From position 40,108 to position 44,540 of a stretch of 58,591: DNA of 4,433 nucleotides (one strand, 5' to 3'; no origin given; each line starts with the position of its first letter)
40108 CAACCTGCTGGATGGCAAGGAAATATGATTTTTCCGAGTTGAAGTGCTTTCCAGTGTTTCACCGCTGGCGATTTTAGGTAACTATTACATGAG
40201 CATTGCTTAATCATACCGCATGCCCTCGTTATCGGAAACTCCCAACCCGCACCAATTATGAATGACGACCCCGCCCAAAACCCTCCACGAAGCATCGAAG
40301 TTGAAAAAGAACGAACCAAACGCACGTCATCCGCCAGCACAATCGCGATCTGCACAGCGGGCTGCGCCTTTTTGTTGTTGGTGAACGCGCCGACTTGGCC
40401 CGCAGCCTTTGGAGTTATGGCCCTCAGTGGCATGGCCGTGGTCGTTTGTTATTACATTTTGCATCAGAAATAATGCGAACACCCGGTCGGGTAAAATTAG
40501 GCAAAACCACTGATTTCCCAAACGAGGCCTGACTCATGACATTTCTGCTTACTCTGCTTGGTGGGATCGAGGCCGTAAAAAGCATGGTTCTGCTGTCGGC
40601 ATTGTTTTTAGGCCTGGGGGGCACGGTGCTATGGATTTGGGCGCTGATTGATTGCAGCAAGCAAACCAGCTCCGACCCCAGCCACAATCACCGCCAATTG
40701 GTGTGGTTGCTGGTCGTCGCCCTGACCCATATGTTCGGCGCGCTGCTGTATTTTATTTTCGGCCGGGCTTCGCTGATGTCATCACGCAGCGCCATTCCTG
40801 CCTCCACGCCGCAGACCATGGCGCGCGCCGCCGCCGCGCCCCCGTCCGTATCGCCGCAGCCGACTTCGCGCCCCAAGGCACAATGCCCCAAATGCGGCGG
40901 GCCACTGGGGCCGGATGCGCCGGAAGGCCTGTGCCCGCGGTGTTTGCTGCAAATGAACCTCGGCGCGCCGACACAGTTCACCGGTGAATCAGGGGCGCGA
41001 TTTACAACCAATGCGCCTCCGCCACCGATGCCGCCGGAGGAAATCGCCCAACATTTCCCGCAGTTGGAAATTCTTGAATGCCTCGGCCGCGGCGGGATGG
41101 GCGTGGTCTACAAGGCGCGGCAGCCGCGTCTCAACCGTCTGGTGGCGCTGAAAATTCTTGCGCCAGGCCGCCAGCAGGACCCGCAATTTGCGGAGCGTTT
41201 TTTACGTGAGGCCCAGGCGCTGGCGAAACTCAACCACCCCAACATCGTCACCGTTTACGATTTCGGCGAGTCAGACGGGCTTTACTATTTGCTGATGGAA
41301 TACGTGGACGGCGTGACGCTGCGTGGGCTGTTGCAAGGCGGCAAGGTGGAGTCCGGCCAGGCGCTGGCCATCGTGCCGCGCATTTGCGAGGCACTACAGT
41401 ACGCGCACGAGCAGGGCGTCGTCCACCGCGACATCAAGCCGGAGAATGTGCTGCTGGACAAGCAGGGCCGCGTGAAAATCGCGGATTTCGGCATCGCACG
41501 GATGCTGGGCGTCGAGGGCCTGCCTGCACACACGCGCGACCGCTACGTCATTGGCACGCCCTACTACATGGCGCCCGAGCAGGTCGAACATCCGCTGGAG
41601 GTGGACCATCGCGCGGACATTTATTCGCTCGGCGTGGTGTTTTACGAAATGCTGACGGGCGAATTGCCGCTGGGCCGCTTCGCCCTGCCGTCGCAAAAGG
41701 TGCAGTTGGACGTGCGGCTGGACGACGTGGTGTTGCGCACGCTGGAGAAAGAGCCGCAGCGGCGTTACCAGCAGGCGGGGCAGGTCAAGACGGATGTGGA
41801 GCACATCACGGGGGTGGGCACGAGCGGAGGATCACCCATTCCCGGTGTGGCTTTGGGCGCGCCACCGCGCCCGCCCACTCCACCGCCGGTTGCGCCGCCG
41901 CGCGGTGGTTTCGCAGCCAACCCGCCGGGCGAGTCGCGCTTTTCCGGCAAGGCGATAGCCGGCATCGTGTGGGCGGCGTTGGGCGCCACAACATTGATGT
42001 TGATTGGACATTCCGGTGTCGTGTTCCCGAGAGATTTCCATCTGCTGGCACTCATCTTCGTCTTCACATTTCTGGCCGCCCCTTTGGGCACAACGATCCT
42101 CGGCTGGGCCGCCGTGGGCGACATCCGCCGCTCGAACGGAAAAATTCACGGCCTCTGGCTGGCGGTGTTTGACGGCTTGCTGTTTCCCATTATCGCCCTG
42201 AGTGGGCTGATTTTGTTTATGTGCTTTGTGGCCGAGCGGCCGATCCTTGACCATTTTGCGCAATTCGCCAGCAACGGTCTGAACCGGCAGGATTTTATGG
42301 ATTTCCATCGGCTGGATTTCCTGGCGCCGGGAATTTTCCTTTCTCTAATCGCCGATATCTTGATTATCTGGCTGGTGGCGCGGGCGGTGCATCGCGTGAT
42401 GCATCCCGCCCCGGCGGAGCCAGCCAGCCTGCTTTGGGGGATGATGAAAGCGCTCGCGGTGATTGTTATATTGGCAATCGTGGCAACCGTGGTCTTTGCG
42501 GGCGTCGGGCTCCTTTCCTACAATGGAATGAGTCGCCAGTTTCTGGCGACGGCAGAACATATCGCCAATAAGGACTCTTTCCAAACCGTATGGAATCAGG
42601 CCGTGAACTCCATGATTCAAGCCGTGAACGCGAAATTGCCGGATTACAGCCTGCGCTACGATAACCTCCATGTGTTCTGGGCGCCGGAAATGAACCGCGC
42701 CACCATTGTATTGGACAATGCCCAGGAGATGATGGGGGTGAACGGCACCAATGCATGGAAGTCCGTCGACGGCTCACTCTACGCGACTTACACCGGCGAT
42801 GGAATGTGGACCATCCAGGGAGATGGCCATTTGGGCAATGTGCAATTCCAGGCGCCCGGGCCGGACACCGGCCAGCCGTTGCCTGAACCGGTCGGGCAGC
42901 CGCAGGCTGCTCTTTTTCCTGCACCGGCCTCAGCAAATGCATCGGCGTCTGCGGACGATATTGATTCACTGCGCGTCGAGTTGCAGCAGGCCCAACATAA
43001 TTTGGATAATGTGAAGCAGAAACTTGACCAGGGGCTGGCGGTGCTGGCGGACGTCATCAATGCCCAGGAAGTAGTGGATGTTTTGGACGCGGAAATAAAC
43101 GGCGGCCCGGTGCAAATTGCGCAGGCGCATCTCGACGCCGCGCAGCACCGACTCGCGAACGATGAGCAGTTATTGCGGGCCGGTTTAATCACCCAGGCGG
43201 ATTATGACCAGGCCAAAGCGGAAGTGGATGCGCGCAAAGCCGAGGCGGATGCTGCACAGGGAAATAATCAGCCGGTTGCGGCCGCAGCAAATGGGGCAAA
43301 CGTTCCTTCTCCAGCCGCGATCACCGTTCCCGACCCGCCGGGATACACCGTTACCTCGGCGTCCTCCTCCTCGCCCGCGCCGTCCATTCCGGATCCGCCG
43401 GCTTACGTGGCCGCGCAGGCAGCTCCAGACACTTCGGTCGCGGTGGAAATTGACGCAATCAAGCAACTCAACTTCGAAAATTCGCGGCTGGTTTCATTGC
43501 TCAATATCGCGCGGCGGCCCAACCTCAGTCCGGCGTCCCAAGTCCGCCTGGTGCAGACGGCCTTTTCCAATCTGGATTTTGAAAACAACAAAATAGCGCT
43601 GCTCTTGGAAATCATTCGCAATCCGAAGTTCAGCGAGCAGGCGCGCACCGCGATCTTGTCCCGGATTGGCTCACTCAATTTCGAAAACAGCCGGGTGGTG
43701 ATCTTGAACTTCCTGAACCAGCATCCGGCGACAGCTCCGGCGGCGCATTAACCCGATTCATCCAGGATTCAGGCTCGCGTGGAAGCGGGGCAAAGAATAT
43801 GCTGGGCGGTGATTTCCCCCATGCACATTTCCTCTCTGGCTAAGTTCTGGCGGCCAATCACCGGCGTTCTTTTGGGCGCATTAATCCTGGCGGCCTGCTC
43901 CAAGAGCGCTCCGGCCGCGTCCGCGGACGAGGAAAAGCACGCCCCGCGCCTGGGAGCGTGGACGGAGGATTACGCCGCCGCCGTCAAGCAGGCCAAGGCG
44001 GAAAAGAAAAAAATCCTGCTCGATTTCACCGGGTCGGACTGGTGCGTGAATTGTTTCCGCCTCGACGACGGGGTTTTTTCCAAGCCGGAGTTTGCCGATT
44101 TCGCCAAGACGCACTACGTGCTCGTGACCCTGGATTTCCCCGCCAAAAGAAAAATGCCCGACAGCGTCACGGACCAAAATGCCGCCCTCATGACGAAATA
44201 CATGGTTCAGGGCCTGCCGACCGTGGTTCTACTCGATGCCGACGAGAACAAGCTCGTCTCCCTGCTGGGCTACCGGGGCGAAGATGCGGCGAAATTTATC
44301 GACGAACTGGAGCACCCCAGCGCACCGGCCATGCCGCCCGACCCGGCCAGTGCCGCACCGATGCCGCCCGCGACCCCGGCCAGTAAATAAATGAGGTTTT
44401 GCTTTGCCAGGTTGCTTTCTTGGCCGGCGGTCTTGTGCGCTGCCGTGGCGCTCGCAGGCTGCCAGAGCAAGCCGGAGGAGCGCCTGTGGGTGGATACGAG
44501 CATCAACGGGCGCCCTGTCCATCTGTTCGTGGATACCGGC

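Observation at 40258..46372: Ser/Thr kinase and ECF sigma factor bracketing two lipoprotein genes: candidate anti-sigma-less, phosphorylation-controlled envelope signalling module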

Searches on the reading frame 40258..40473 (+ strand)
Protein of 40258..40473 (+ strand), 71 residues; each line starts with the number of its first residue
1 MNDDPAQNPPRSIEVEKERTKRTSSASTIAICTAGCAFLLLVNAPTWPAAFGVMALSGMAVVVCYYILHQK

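Call 3: search_protein_families(library=pfam, proteins=[window:40258-40473:+], max_evalue=0.01)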
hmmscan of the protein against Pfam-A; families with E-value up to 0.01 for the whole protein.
window:40258-40473:+ (71 aa): 0 families

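Call 4: search_protein_families(library=ncbifam, proteins=[window:40258-40473:+], max_evalue=0.01)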
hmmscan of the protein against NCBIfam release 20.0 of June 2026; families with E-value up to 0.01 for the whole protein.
window:40258-40473:+ (71 aa): 0 families

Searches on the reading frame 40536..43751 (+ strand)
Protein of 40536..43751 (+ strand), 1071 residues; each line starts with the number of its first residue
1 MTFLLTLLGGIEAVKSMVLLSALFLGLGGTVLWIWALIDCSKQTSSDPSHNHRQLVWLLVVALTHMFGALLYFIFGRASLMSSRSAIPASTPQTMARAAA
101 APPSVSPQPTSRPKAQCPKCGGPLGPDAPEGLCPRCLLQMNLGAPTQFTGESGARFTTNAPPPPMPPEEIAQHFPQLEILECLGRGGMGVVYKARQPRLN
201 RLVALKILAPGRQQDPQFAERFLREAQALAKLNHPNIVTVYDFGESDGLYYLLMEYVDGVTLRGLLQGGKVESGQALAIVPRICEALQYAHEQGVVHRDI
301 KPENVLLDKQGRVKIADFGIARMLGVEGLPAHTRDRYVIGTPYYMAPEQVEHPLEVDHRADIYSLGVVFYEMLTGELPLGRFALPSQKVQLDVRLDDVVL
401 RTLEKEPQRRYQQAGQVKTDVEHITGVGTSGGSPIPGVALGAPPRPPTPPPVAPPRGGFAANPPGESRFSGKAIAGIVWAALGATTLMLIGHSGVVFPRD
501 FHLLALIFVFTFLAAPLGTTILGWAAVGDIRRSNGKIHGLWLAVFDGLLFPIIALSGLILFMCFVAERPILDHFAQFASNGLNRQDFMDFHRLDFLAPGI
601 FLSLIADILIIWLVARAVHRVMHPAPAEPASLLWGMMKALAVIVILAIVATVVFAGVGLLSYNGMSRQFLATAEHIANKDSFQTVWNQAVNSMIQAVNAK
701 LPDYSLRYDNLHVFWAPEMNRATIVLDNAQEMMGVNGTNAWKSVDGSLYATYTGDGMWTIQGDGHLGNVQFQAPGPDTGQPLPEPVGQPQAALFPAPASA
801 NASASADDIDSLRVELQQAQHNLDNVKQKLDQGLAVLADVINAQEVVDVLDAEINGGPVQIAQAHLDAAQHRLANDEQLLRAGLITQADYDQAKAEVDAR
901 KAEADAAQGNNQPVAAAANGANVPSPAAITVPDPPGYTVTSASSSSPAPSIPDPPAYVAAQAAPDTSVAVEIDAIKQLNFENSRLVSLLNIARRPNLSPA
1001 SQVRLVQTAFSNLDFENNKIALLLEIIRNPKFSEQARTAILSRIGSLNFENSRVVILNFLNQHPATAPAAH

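Call 3: search_protein_families(library=pfam, proteins=[window:40536-43751:+], max_evalue=0.01)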
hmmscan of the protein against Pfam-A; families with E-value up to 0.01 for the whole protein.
window:40536-43751:+ (1071 aa): 6 families
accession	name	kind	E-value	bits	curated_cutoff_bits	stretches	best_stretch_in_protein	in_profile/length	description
PF00069.31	Pkinase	-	1.9e-54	185.3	31.7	1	178-380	2-198/263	Protein kinase domain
PF07714.23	PK_Tyr_Ser-Thr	-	1e-35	123.8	23.1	1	178-382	2-208/258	Protein tyrosine and serine/threonine kinase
PF13396.11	PLDc_N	-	2.5e-10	40.6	23.3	1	31-77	1-42/42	Phospholipase_D-nuclease N-terminal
PF01636.29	APH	-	7.3e-07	29.6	23.2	0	282-318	156-194/239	Phosphotransferase enzyme family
PF03109.22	ABC1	-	4.9e-06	26.3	22.9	1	219-324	117-217/244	ABC1 atypical kinase-like domain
PF14531.12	Kinase-like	-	0.00015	21.6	25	1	288-381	159-253/289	Kinase-like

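Call 4: search_protein_families(library=ncbifam, proteins=[window:40536-43751:+], max_evalue=0.01)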
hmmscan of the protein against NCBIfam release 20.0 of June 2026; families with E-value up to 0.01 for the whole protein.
window:40536-43751:+ (1071 aa): 22 families
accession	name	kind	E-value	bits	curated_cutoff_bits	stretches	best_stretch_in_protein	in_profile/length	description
NF033483.0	PknB_PASTA_kin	equivalog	5.4e-89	299.7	450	1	178-425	10-269/563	Stk1 family PASTA domain-containing Ser/Thr kinase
NF052427.1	StpK7MSMEG_1200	equivalog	1.9e-55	188.5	900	1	171-421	3-265/601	serine/threonine protein kinase StpK7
NF047741.1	antiphage_MADS6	equivalog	1.5e-47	162.4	460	2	266-432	289-468/612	methylation-associated defense system protein kinase MAD6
NF009651.0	PRK13184.1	equivalog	1e-39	136.2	839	1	177-422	4-288/932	serine/threonine-protein kinase PknD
TIGR03903.1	TOMM_kin_cyc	equivalog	1.1e-35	122.9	705.75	1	202-376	5-186/1267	TOMM system kinase/cyclase fusion protein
NF038150.1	lanthi_synth_IV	equivalog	2e-24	86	650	1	178-398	192-414/851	class IV lanthionine synthetase LanL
NF053615.1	SerThrKinAfsKStmc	equivalog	1.5e-23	83.4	1300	1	177-379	15-213/809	protein serine/threonine kinase AfsK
NF033442.0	BREX_PglW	equivalog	5.4e-21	74.1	990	1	177-379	514-710/1391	BREX system serine/threonine kinase PglW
NF038151.1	lanthi_synth_III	equivalog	9.8e-16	57.3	575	1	172-375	218-425/833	class III lanthionine synthetase LanKC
NF043056.1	T4SS_LegK1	equivalog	7.2e-14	51.3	550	1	219-369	122-280/516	Dot/Icm T4SS effector kinase LegK1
NF011463.0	PRK14879.1-4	equivalog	4.1e-09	36.2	188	1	187-323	38-162/237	Kae1-associated kinase Bud32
TIGR03724.2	arch_bud32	equivalog_domain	3.6e-08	33.1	125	1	219-323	37-133/193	KEOPS complex kinase/ATPase Bud32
NF011464.0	PRK14879.1-7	equivalog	4.7e-08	33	246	1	220-323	51-151/221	Kae1-associated kinase Bud32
NF058632.1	SerThrKinPrkT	equivalog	4.5e-07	29.2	280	1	177-319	23-163/322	serine/threonine protein kinase PrkT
NF007174.0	PRK09605.1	equivalog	6e-06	25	447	1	219-323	380-475/535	bifunctional N(6)-L-threonylcarbamoyladenine synthase/serine/threonine protein kinase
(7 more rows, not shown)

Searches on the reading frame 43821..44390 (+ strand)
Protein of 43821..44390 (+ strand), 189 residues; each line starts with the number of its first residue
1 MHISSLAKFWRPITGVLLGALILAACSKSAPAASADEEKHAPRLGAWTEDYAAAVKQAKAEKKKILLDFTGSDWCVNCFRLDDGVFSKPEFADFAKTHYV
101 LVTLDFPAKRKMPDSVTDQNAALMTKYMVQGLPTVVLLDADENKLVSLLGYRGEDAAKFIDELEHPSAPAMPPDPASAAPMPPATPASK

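Call 3: search_protein_families(library=pfam, proteins=[window:43821-44390:+], max_evalue=0.01)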
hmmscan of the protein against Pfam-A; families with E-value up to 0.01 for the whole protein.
window:43821-44390:+ (189 aa): 4 families
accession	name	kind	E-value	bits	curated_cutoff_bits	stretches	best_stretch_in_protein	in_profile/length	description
PF13899.12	Thioredoxin_7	-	9.1e-16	58.2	27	1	46-140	1-83/83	Thioredoxin-like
PF13098.12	Thioredoxin_2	-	4.8e-13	49.8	27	1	58-152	1-95/104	Thioredoxin-like domain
PF03190.21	Thioredox_DsbH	-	1e-06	29.3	27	1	44-146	19-117/163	Protein of unknown function, DUF255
PF00085.26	Thioredoxin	-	0.00011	22.6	23.5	1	49-155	8-96/103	Thioredoxin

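Call 4: search_protein_families(library=ncbifam, proteins=[window:43821-44390:+], max_evalue=0.01)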
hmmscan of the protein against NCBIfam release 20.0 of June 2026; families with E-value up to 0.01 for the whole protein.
window:43821-44390:+ (189 aa): 7 families
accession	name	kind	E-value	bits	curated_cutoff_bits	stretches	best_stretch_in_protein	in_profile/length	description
NF043050.1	DisulfRedDsbH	equivalog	5.2e-32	111.2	190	1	25-164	23-160/166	disulfide reductase DsbH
NF045694.1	seleno_TsoB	exception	1.2e-14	53.3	805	1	47-147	459-552/572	rhodanese/DsbD fusion-like selenoprotein TsoB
NF001419.0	PRK00293.1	subfamily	3.5e-12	45.7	330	1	33-164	449-570/574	protein-disulfide reductase DsbD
NF041199.1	trx7_PDZ_seleno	equivalog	3.4e-05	22.9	300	1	46-103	2-59/390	Trx7/PDZ domain-containing (seleno)protein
TIGR01068.1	thioredoxin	equivalog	0.00024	21.2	96.8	1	57-144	9-81/101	thioredoxin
TIGR01126.1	pdi_dom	equivalog_domain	0.00046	20.4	107.2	1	59-160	11-101/105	protein disulfide-isomerase domain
NF041383.1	Trx_VPGUxxT_two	exception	0.0017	18.1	275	1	46-103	6-63/287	VPGUxxT family thioredoxin-like (seleno)protein, type 2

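Call 62: search_solved_structures(query=A3, max_evalue=0.001)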
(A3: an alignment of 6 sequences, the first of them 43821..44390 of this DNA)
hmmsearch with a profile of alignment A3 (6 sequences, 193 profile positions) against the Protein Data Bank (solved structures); distinct sequences matched with E-value up to 0.001: 13.
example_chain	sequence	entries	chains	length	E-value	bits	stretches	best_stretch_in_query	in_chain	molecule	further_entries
2ju5_A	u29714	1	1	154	8.5e-29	103.9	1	49-167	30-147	Thioredoxin Disulfide Isomerase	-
2kuc_A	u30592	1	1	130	2.9e-09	40.2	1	54-159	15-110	Putative disulphide-isomerase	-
3f9u_A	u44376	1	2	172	8.3e-09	38.7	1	50-167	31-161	Putative exported cytochrome C biogenesis-related protein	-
4fyb_B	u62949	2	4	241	6.9e-07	32.4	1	65-168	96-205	Thiol:disulfide interchange protein (DsbC)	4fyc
6kil_A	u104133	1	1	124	8.9e-07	32.1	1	121-162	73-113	Thioredoxin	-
1wmj_A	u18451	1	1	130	8.1e-06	28.9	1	52-165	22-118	Thioredoxin H-type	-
2lst_A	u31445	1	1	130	1.4e-05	28.1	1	55-169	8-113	Thioredoxin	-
2fwe_A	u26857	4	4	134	4.7e-05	26.5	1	43-161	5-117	Thiol:disulfide interchange protein dsbD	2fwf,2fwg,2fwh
6zmu_A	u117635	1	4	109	5.8e-05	26.1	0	63-168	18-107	Thioredoxin-1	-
1uc7_A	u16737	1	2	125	8.3e-05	25.6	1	57-157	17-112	Thiol:disulfide interchange protein dsbD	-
4ip1_A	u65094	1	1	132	9.2e-05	25.5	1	58-157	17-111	Thiol:disulfide interchange protein DsbD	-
4ip6_A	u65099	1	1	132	9.2e-05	25.5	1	58-157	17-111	Thiol:disulfide interchange protein DsbD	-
7aye_B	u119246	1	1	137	0.00015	24.8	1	43-163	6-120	Thiol:disulfide interchange protein DsbD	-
